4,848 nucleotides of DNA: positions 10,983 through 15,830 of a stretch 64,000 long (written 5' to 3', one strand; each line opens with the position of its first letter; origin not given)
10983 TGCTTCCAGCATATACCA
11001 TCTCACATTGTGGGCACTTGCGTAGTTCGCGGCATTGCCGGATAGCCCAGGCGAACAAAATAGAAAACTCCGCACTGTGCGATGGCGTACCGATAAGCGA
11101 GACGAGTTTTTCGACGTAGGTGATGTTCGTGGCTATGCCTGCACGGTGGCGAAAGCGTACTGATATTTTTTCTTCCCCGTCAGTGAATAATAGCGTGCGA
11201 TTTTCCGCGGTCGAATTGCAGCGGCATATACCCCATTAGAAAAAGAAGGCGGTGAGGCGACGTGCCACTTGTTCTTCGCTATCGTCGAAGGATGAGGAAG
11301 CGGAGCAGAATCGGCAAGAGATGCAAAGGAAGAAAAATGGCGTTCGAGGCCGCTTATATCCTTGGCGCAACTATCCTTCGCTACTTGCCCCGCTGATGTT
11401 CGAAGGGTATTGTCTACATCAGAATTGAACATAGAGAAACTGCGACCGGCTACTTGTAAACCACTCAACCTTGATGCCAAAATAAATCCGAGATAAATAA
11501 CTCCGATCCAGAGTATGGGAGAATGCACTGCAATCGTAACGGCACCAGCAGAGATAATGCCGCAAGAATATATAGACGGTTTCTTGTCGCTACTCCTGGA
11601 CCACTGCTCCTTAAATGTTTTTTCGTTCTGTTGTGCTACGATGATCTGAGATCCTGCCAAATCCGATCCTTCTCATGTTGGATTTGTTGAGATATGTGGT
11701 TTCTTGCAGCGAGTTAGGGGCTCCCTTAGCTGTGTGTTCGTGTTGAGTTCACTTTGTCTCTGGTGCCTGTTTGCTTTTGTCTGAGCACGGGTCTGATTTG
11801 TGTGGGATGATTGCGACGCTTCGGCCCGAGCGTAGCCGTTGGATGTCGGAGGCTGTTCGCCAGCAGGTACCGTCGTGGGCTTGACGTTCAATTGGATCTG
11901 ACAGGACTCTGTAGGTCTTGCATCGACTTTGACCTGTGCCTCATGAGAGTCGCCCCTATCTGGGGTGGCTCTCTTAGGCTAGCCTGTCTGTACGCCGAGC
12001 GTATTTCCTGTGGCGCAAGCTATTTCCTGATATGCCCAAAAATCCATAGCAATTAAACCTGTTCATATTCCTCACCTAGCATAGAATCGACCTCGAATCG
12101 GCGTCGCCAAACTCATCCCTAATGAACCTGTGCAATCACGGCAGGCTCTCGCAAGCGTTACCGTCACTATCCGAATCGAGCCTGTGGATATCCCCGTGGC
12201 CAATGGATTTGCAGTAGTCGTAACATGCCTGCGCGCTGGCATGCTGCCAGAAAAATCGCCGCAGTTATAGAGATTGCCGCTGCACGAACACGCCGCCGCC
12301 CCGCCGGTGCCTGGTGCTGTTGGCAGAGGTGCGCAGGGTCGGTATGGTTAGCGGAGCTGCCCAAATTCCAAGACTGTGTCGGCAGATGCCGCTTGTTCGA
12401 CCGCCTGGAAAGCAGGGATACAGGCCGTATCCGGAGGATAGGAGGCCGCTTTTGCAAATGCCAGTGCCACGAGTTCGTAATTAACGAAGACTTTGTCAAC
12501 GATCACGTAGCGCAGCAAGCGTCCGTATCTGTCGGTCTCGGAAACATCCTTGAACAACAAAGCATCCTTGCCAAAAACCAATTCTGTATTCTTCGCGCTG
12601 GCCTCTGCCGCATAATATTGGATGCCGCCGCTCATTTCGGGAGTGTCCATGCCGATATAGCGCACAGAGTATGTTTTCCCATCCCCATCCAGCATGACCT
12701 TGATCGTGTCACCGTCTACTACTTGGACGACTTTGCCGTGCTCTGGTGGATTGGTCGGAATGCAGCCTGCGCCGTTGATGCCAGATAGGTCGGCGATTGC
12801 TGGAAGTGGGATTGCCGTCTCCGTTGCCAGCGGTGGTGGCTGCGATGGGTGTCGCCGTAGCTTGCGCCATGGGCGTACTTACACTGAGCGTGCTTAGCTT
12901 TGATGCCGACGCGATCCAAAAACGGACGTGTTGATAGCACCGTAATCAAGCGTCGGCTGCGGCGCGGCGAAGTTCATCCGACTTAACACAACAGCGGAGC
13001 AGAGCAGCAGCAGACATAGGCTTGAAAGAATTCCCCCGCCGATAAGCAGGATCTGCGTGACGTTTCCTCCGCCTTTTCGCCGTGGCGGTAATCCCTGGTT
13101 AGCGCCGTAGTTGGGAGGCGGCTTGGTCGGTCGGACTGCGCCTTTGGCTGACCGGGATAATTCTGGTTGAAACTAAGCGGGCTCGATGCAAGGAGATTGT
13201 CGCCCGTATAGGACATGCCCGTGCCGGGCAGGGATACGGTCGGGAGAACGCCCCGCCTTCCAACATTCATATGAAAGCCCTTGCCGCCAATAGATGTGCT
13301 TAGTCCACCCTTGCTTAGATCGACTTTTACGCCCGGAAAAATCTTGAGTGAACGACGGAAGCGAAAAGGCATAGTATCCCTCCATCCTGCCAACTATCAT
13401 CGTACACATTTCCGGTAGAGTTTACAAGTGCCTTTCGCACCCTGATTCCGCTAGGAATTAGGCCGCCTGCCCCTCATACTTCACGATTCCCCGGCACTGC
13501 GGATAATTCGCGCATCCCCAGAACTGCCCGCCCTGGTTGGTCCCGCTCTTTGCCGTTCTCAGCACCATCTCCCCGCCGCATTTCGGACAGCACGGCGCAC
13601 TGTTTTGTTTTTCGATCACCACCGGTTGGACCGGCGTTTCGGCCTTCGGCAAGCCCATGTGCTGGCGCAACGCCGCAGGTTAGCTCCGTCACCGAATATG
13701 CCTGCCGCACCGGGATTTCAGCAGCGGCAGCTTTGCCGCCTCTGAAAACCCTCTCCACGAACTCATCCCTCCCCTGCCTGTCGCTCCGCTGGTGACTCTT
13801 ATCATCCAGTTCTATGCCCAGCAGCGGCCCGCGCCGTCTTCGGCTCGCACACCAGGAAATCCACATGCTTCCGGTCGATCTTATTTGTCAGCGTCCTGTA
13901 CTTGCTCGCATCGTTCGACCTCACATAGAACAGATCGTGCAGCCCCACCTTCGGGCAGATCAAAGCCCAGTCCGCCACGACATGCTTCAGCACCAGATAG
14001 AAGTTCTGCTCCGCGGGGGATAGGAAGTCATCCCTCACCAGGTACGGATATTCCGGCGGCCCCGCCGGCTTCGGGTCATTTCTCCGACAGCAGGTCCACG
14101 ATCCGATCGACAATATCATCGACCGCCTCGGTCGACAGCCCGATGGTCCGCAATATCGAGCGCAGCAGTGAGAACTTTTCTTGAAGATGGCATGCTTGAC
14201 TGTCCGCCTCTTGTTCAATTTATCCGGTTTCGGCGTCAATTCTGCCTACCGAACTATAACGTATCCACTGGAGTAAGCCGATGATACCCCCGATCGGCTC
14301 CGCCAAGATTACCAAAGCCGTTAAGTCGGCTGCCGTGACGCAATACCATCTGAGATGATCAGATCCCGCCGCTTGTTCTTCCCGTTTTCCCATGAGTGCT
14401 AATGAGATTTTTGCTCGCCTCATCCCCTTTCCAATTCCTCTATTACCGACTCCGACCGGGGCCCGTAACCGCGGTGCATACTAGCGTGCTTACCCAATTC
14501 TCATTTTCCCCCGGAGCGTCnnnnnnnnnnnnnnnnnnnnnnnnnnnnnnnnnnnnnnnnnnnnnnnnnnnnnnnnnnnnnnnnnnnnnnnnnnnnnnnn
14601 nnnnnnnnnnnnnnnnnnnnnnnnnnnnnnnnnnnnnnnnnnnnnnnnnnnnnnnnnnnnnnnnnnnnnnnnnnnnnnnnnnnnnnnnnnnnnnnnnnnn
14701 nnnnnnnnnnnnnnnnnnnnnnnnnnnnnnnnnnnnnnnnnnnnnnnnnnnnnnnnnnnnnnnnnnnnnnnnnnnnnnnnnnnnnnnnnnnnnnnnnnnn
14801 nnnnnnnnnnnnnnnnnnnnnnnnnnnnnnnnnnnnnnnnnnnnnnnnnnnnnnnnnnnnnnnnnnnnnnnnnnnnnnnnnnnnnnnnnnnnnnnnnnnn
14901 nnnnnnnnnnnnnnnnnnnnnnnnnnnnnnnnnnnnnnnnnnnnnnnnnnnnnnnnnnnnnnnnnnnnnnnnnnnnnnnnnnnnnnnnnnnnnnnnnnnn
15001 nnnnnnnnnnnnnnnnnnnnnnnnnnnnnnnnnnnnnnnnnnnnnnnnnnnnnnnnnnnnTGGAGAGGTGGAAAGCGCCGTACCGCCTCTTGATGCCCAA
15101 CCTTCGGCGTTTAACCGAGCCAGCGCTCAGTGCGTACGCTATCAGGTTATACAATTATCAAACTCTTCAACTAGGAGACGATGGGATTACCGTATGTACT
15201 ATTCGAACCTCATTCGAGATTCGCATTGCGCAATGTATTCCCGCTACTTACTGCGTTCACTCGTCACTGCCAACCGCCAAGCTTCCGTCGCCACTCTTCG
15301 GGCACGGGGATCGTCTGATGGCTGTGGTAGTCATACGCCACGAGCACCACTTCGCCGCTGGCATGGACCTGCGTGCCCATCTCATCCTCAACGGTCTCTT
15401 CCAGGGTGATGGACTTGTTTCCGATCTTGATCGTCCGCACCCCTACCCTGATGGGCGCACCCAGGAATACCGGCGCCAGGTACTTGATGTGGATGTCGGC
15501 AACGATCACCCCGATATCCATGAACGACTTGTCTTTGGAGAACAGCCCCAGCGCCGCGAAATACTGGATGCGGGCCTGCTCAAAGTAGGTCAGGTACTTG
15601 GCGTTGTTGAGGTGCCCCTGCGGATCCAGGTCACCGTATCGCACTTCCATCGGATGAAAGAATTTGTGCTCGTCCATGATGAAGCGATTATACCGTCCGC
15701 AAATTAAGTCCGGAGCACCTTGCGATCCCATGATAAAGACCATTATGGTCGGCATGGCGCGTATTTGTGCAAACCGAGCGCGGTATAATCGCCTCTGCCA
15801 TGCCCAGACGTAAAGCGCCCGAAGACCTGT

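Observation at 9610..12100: Low-GC island carrying a DUF3800 gene, apparently inserted into a TPR-like gene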

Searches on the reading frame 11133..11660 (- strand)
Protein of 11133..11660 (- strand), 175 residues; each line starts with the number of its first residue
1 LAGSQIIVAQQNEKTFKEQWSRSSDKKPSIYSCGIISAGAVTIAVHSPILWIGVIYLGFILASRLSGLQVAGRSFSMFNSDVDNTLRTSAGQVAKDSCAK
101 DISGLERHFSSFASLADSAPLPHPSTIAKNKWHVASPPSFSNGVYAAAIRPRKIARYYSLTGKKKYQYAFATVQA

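Call 10: search_protein_families(library=pfam, max_evalue=0.01, proteins=[window:11136-11660:-])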
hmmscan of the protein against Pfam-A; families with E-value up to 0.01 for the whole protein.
seq(175 aa): 0 families

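Call 33: search_protein_families(library=padloc, max_evalue=0.01, proteins=[window:11136-11660:-])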
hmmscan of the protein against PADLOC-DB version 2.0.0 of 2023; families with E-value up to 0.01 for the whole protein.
seq(175 aa): 0 families

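Call 34: search_protein_families(library=ncbifam, max_evalue=0.01, proteins=[window:11136-11660:-])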
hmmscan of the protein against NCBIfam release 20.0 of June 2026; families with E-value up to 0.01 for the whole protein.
seq(175 aa): 0 families

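Call 35: search_protein_families(library=phrogs, max_evalue=0.01, proteins=[window:11136-11660:-])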
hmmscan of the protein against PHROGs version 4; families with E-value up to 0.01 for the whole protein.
seq(175 aa): 0 families

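Call 66: find_homologous_proteins(query=window:11133-11660:-, max_evalue=0.01)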
Query window:11133-11660:- (175 aa): 1 proteins with E <= 0.01 among 150 candidates.
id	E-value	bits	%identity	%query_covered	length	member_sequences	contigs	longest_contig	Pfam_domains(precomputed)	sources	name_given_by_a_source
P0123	1.7e-109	381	100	100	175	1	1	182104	-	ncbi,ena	-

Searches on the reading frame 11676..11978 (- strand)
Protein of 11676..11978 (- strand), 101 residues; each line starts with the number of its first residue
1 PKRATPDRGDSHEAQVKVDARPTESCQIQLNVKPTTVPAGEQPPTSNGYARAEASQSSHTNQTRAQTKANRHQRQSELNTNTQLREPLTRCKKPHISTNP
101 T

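Call 83: search_protein_families(library=pfam, max_evalue=0.1, proteins=[window:11676-11978:-])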
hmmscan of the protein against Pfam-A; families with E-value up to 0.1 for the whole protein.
seq(101 aa): 1 family
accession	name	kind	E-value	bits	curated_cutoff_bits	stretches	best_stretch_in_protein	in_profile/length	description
PF12560.13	RAG1_imp_bd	-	0.038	14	23.3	1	57-99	229-270/284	RAG1 importin binding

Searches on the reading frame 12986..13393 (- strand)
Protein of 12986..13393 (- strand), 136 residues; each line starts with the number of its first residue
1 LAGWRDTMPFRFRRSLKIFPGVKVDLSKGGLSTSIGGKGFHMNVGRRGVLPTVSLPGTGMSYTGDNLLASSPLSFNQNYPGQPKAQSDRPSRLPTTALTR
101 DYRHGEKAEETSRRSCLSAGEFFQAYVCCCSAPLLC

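Call 10: search_protein_families(library=pfam, max_evalue=0.01, proteins=[window:12986-13393:-])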
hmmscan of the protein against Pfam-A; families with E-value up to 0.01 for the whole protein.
seq(136 aa): 1 family
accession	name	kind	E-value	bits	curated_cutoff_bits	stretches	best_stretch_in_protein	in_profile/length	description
PF14020.11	DUF4236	-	3.1e-19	69.7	27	1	10-63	1-55/55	Protein of unknown function (DUF4236)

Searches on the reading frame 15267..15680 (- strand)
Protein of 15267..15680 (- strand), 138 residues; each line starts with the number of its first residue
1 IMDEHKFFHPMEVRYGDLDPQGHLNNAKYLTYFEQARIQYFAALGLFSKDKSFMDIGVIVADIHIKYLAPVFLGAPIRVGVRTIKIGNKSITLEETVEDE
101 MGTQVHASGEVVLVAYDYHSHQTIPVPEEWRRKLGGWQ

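Call 83: search_protein_families(library=pfam, max_evalue=0.1, proteins=[window:15267-15680:-])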
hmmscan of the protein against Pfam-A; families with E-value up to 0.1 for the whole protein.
seq(138 aa): 4 families
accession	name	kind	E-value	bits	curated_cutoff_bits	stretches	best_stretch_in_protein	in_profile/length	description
PF13279.12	4HBT_2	-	5.9e-25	88.5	25.5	1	13-134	1-122/122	Thioesterase-like superfamily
PF03061.28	4HBT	-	1.2e-14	54.7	20.6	1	21-104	1-77/79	Thioesterase superfamily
PF20791.3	Acyl-ACP_TE_C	-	4e-07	30.6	21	1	4-34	5-35/101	Acyl-ACP thioesterase C-terminal domain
PF22636.2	FlK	-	0.0085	16.6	27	1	59-103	45-89/103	Fluoroacetyl-CoA-specific thioesterase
